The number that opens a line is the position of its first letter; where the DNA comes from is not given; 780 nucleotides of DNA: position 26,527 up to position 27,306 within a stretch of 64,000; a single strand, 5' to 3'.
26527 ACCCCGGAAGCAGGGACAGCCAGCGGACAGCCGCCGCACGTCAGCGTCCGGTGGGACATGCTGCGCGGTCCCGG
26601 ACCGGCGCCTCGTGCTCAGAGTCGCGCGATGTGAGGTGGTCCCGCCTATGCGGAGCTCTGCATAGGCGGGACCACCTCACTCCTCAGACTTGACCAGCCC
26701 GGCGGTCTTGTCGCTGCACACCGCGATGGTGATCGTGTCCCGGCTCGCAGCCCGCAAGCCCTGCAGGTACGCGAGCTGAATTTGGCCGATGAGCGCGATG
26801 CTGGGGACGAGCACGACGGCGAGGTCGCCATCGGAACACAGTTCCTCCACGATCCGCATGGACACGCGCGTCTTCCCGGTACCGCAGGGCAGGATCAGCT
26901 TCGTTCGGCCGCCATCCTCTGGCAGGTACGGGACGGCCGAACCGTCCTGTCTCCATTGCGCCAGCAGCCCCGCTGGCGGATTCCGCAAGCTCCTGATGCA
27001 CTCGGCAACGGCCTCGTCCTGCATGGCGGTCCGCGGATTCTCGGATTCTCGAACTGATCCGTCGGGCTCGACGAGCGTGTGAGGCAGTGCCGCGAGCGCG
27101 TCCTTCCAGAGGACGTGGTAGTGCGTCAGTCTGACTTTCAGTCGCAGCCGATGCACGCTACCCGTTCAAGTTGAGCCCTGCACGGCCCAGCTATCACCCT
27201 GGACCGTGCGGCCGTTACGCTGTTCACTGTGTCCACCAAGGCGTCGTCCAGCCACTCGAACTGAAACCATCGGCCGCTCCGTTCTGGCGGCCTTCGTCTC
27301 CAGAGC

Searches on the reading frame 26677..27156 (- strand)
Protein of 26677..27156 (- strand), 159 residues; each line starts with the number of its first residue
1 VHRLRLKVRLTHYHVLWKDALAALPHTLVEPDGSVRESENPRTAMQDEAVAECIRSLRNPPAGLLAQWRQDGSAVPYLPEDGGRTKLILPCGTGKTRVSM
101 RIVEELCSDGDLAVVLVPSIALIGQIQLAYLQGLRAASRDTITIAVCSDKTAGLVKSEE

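Call 111: search_protein_families(library=pfam, proteins=[window:26677-27156:-], max_evalue=0.001)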
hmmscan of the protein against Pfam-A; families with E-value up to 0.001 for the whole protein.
window:26677-27156:- (159 aa): 1 family
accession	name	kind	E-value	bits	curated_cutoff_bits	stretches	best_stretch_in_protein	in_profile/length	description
PF04851.21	ResIII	-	1.3e-07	32.1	22.5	1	44-137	6-80/164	Type III restriction enzyme, res subunit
